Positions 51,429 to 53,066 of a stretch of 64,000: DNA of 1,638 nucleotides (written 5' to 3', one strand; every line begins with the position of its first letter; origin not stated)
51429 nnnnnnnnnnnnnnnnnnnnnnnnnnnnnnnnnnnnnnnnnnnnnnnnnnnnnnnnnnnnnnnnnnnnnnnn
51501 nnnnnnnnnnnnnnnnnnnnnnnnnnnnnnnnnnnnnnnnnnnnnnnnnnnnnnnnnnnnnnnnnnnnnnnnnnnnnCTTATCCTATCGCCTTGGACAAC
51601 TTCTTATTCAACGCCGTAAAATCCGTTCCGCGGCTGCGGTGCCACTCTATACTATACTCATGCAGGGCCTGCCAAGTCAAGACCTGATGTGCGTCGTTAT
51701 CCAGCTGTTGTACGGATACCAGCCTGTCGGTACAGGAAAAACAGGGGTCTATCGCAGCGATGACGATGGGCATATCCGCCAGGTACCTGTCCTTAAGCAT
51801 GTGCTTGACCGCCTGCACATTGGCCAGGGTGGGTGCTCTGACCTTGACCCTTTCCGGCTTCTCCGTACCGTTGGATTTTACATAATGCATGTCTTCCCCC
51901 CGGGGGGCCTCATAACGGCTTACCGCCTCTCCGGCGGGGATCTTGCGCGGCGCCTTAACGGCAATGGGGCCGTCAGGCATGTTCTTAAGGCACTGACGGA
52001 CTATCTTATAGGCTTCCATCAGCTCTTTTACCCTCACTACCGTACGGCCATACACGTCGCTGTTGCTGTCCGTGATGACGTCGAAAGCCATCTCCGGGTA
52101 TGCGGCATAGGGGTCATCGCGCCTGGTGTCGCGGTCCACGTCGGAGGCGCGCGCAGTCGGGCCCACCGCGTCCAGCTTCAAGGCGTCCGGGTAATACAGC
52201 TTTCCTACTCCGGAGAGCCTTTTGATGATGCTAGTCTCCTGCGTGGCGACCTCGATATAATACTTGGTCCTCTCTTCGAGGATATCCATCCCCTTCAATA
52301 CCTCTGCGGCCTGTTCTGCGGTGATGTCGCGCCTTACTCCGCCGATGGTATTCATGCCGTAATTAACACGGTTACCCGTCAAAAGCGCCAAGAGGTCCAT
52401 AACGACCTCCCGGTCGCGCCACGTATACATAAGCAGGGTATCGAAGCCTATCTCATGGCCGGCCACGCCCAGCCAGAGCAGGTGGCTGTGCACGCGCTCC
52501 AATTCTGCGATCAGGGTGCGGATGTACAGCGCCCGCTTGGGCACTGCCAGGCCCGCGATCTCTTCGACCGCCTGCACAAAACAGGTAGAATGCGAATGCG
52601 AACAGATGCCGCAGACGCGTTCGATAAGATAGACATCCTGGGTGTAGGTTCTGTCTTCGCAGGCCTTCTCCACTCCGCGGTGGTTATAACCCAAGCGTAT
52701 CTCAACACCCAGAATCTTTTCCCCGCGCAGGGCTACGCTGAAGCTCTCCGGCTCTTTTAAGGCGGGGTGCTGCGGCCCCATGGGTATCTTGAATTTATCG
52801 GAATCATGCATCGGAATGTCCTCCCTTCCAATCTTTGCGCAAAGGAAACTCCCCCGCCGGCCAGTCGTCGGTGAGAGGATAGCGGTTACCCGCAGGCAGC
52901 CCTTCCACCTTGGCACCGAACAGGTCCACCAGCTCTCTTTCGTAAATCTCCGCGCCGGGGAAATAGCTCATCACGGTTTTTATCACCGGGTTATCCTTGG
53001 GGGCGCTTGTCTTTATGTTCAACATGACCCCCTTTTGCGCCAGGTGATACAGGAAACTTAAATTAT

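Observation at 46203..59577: Group-4 energy-converting [NiFe]-hydrogenase with a three-antiporter Mrp module, co-transcribed with DedA, ExbB, ExbD and an APC permease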

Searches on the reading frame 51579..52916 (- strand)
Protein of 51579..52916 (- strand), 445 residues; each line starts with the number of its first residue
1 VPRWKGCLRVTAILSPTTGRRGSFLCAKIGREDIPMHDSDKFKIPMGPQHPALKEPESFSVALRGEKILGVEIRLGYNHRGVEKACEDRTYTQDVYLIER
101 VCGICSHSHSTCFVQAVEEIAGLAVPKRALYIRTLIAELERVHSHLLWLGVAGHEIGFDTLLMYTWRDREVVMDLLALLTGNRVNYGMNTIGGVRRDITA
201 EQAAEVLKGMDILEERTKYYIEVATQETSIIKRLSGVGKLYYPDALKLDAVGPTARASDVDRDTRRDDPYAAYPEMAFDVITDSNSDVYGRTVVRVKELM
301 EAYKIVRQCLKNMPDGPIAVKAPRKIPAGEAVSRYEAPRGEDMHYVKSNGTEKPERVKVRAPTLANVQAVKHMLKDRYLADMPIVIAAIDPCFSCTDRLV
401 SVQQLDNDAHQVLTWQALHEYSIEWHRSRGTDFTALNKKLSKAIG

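Call 6: search_protein_families(library=pfam, proteins=[window:51579-52916:-], max_evalue=0.01)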
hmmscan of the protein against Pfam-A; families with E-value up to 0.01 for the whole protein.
window:51579-52916:- (445 aa): 2 families
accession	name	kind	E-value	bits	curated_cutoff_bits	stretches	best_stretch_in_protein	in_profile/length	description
PF00346.24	Complex1_49kDa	-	6.9e-69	232.4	24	2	156-324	2-170/271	Respiratory-chain NADH dehydrogenase, 49 Kd subunit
PF00374.24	NiFeSe_Hases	-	7.2e-14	52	25.8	1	80-148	1-69/508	Nickel-dependent hydrogenase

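Call 7: search_protein_families(library=ncbifam, proteins=[window:51579-52916:-], max_evalue=0.001)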
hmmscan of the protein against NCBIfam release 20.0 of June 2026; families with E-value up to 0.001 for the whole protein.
window:51579-52916:- (445 aa): 14 families
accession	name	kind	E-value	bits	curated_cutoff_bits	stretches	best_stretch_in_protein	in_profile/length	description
NF004739.1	PRK06075.1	equivalog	4.7e-100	335.1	360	2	43-323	2-282/384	NADH-quinone oxidoreductase subunit D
NF040602.1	F420_dehyd_FpoD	exception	1.2e-90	304.3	600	1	39-398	5-372/372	F420H2 dehydrogenase subunit FpoD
TIGR01962.1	NuoD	equivalog_domain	1.5e-90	303.9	459.35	2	42-323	3-284/386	NADH dehydrogenase (quinone) subunit D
NF008974.0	PRK12322.1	equivalog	6.1e-80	268.9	522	1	39-393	4-361/366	NADH-quinone oxidoreductase subunit D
NF009808.0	PRK13292.1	equivalog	8e-76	255.5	1156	2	37-317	403-683/791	NADH-quinone oxidoreductase subunit B/C/D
NF008728.0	PRK11742.1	equivalog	1.5e-65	221.7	840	2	38-327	211-500/598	NADH-quinone oxidoreductase subunit C/D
NF005649.0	PRK07415.1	equivalog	4.1e-65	220.4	583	2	40-318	9-288/394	NAD(P)H-quinone oxidoreductase subunit H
TIGR03295.1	frhA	equivalog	2.4e-17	63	392.5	1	80-233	41-198/412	coenzyme F420 hydrogenase subunit alpha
NF045518.1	H2_NiFeSe_large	exception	9.6e-16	57.6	780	2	76-148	34-106/485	NiFeSe hydrogenase large subunit HysA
NF033181.1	NiFeSe_hydrog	equivalog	1.2e-14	54.1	600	1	76-148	34-106/507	nickel-dependent hydrogenase large subunit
NF040828.1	sulfhyd_ShyA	equivalog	1.7e-09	37.1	700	1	83-193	41-151/415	NAD(P)-dependent hydrogenase/sulfhydrogenase 2 subunit alpha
NF007778.0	PRK10467.1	equivalog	5.6e-09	34.8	969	1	77-147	36-106/567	hydrogenase 2 large subunit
NF041785.2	VhuA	equivalog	3.4e-07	29.2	800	1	80-148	39-107/418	F420-non-reducing hydrogenase Vhu subunit A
NF007550.0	PRK10170.1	equivalog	4e-07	28.8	1101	1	67-148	41-122/597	Ni/Fe-hydrogenase large subunit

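Call 8: search_solved_structures(query=window:51579-52916:-, max_evalue=1e-10, show_alignments=2)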
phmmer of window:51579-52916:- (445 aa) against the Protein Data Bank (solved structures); distinct sequences matched with E-value up to 1e-10: 54.
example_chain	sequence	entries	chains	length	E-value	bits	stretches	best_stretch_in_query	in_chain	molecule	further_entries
6cfw_L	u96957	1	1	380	9e-94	318.1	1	42-398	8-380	Membrane-bound hydrogenase subunit alpha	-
7z0s_E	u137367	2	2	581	7e-81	275.6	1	38-426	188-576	Formate hydrogenlyase subunit 5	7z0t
2fug_4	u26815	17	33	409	1.2e-62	215.5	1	42-327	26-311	NADH-quinone oxidoreductase chain 4 | NADH-QUINONE OXIDOREDUCTASE SUBUNIT 4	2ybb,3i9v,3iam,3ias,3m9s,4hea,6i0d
8e9g_D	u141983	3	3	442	6.8e-57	196.5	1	39-322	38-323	NADH-quinone oxidoreductase subunit D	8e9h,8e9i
6hum_H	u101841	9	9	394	1.5e-55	192.1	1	42-325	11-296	NAD(P)H-quinone oxidoreductase subunit H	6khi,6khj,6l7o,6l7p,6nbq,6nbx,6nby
7q5y_B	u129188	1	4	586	1.7e-55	192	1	44-317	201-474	NADH-quinone oxidoreductase subunit C/D 2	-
6u8y_L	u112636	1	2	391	3.1e-54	187.8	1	32-397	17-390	NADH dehydrogenase subunit D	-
7zm7_C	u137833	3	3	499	3.1e-54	187.8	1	42-328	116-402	NADH-ubiquinone oxidoreductase 49 kDa subunit-like protein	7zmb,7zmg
9iho_D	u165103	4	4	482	2e-53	185.1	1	41-333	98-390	NUCM (49 kDa) subunit of mitochondrial NADH:ubiquinone oxidoreductase (Complex I)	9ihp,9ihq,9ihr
7eu3_H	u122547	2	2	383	1.7e-50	175.4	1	44-319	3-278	NAD(P)H-quinone oxidoreductase subunit H, chloroplastic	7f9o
6gcs_C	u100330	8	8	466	6.8e-50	173.5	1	41-321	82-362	49-KDA PROTEIN (NUCM) | Subunit NUCM of NADH:Ubiquinone Oxidoreductase (Complex I) | NUCM protein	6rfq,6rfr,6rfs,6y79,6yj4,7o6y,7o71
7wfg_H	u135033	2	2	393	3.1e-49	171.3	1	35-318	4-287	NAD(P)H-quinone oxidoreductase subunit H, chloroplastic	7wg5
6h8k_C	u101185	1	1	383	3.2e-49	171.2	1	42-321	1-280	NUCM protein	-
7b0n_D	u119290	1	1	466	4.6e-49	170.7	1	41-321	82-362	NUCM protein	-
7awt_D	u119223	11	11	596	6.6e-49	170.2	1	40-327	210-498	NADH-quinone oxidoreductase subunit C/D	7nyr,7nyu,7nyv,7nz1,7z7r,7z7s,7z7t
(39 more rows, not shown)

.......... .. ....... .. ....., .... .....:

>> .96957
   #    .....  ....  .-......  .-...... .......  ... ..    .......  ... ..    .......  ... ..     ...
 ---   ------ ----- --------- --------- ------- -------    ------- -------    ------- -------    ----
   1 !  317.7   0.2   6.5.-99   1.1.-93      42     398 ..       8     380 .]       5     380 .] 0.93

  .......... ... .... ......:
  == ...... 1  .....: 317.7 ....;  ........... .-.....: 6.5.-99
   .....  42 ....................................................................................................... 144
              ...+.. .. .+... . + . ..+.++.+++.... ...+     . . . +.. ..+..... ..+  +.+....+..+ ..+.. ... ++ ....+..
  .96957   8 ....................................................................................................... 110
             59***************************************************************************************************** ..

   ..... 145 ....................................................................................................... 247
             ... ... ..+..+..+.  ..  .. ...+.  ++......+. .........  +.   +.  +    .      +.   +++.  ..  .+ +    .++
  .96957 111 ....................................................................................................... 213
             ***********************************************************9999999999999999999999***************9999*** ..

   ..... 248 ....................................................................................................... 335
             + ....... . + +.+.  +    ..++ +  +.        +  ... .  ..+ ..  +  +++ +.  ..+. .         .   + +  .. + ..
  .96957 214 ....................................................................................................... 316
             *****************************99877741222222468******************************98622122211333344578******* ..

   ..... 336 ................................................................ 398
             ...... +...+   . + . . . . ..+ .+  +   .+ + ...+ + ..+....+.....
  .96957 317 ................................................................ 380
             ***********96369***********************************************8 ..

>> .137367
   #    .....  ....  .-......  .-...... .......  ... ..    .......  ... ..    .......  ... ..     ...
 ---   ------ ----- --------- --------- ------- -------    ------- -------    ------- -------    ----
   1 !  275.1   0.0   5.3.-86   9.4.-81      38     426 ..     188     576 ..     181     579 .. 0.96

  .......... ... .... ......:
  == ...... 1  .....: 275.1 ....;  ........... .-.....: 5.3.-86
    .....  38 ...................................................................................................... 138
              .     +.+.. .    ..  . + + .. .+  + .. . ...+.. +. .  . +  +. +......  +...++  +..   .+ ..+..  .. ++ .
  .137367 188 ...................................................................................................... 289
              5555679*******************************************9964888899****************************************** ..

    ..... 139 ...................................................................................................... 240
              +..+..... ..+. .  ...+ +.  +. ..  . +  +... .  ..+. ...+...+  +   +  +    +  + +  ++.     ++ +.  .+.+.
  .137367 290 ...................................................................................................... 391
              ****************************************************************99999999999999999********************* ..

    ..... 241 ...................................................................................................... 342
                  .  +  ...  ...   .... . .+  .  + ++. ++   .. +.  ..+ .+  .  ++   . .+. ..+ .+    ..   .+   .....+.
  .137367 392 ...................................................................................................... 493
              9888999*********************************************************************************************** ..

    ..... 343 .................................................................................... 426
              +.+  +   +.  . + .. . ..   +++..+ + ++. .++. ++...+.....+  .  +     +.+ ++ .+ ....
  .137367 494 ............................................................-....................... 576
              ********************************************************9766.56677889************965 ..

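Call 11: find_homologous_proteins(query=window:51579-52811:-, max_evalue=1e-20)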
Query window:51579-52811:- (410 aa): 8000 proteins with E <= 1e-20 among 8000 candidates; the best 120 are listed.
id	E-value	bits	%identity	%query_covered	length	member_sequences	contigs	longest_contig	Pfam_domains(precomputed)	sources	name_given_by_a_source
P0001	4.0e-276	933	100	100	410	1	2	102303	PF00374.25,PF00346.25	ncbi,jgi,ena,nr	ncbi:MAG TPA: nickel-dependent hydrogenase large subunit [Patescibacteria group bacterium]|nr:nickel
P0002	7.7e-234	794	84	99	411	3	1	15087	PF00374.25,PF00346.25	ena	-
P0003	5.9e-233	791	82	99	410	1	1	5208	PF00374.25,PF00346.25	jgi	jgi:membrane-bound hydrogenase subunit alpha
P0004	2.0e-232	789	81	99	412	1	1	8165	PF00374.25,PF00346.25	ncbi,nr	ncbi:MAG: nickel-dependent hydrogenase large subunit [Candidatus Omnitrophica bacterium]|nr:nickel-d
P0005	3.8e-231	785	82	99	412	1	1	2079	PF00374.25,PF00346.25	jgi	-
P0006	4.3e-231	785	81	100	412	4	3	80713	PF00374.25,PF00346.25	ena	-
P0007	4.6e-231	785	82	99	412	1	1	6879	PF00374.25,PF00346.25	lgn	-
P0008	4.7e-231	785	82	97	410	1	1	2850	PF00374.25,PF00346.25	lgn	-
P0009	6.9e-231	784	81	100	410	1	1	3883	PF00374.25,PF00346.25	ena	-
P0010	5.0e-230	781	82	99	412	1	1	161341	PF00374.25,PF00346.25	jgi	-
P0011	1.0e-229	780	80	100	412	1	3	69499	PF00374.25,PF00346.25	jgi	jgi:NADH-quinone oxidoreductase subunit D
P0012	3.9e-229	779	81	99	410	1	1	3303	PF00374.25,PF00346.25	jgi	jgi:NADH-quinone oxidoreductase subunit D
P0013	5.3e-229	778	81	100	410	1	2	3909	PF00374.25,PF00346.25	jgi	jgi:NADH-quinone oxidoreductase subunit D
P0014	5.9e-229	778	81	99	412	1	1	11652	PF00374.25,PF00346.25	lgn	-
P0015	7.9e-229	778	81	100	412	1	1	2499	PF00374.25,PF00346.25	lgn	-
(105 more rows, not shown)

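Call 14: find_related_loci(query=window:51579-52811:-, collection=genome_contigs, flank=10000)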
Query window:51579-52811:- (410 aa) in genome_contigs; peptide patterns used: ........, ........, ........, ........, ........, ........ (x = any residue, [..] = any of these).
599 stretches matched a pattern (row limit reached: there are more); 511 encode a relative of the query (tblastn E <= 1e-3); the best 80 are kept; 80 distinct loci.
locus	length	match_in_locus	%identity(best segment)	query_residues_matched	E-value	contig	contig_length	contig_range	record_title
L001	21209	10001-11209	82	1-405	0e+0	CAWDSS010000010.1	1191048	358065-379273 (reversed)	MAG: Candidatus Omnitrophota bacterium isolate MFD03726.bin.2.139 genome assembly, contig: contig_50884, whole genome sh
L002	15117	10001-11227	81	1-409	0e+0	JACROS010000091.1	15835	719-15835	MAG: Candidatus Omnitrophota bacterium isolate NC_groundwater_1967_Pr3_S-0.2um_38_3 scaffold_714252, whole genome shotgu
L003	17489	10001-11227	79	1-409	0e+0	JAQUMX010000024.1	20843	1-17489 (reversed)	MAG: Candidatus Omnitrophota bacterium isolate STD1_164 NODE_5696_length_20843_cov_5.151767_Sandtown_D1, whole genome sh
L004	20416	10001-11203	81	1-401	0e+0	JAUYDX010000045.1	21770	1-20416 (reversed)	MAG: Candidatus Omnitrophota bacterium isolate C20_metabat.bin.76_sub C20_k141_21166, whole genome shotgun sequence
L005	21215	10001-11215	80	1-405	0e+0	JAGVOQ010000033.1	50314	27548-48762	MAG: Candidatus Omnitrophota bacterium isolate DeMMO3_19 c_000000085830, whole genome shotgun sequence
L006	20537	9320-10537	78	1-407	0e+0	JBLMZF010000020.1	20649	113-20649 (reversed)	MAG: Deltaproteobacteria bacterium isolate MAG210 PRJNA951521_bin66_renamed_19, whole genome shotgun sequence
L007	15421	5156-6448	77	1-409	0e+0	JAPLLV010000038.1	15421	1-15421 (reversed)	MAG: Candidatus Omnitrophota bacterium isolate LacPavin_0920_WC90_MAG_47_10 LacPavin_0920_WC90_scaffold_1570917, whole g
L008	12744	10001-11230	78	1-409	0e+0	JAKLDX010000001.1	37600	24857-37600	MAG: Candidatus Omnitrophota bacterium isolate RA.bin12 RA.bin12_1, whole genome shotgun sequence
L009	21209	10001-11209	78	1-403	0e+0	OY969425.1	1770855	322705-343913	MAG: uncultured bacterium isolate MFD03726.bin.c.3 genome assembly, chromosome: 1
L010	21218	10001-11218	77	1-406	0e+0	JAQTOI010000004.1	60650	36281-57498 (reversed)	MAG: Candidatus Omnitrophota bacterium isolate STA_84 NODE_966_length_60650_cov_4.157874_Sandtown_A, whole genome shotgu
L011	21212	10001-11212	78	1-405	0e+0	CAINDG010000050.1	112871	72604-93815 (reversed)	MAG: uncultured planctomycete isolate A14_bin-1425 genome assembly, contig: bin-1425:50/54, whole genome shotgun sequenc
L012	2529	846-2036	79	3-399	0e+0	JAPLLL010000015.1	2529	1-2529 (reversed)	MAG: Candidatus Omnitrophota bacterium isolate LacPavin_0419_WC90_MAG_48_6 LacPavin_0419_WC90_scaffold_749806, whole gen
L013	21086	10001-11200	78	6-405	0e+0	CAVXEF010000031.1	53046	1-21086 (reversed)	MAG: uncultured Phycisphaerales bacterium isolate MFD04408.bin.2.130 genome assembly, contig: contig_55017, whole genome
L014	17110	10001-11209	77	3-405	0e+0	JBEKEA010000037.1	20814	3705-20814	MAG: Sedimentisphaerales bacterium isolate SPRUCE 196 SPRUCE_196_37, whole genome shotgun sequence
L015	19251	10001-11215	76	1-405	0e+0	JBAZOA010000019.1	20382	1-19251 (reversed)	MAG: Candidatus Omnitrophota bacterium isolate SO_2017_LW4_83 scaffold_4390_c1_LW137-91_2017, whole genome shotgun seque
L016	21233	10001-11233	76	1-407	0e+0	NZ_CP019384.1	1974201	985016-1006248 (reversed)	Candidatus Velamenicoccus archaeovorus strain LiM chromosome, complete genome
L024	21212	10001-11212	76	6-409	0e+0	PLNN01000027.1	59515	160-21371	MAG: Candidatus Omnitrophota bacterium isolate fen_1320 73.20120800_E1X.39_contig_700, whole genome shotgun sequence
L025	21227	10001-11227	74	1-409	0e+0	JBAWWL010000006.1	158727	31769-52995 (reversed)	MAG: Candidatus Omnitrophota bacterium isolate ELA036 MAG036_6, whole genome shotgun sequence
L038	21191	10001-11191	76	6-402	0e+0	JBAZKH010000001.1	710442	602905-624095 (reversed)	MAG: Candidatus Omnitrophota bacterium isolate SO_2017_LW4_139 scaffold_8_c1_LW137-91_2017, whole genome shotgun sequenc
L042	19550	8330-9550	73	1-407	0e+0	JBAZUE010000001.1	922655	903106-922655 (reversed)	MAG: Candidatus Omnitrophota bacterium isolate SO_2017_GW1_22 NODE_22_length_922655_cov_1.522083_OW334_2017, whole genom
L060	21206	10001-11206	72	6-407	0e+0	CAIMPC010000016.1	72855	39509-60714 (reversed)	MAG: Candidatus Omnitrophica bacterium isolate AM5_bin-0158 genome assembly, contig: bin-0158:16/73, whole genome shotgu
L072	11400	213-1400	72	6-401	0e+0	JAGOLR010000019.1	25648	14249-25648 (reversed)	MAG: Candidatus Omnitrophota bacterium isolate Go_SlDig_bin_236 Go_SlDig_5270_length_25648_cov_4.486266, whole genome sh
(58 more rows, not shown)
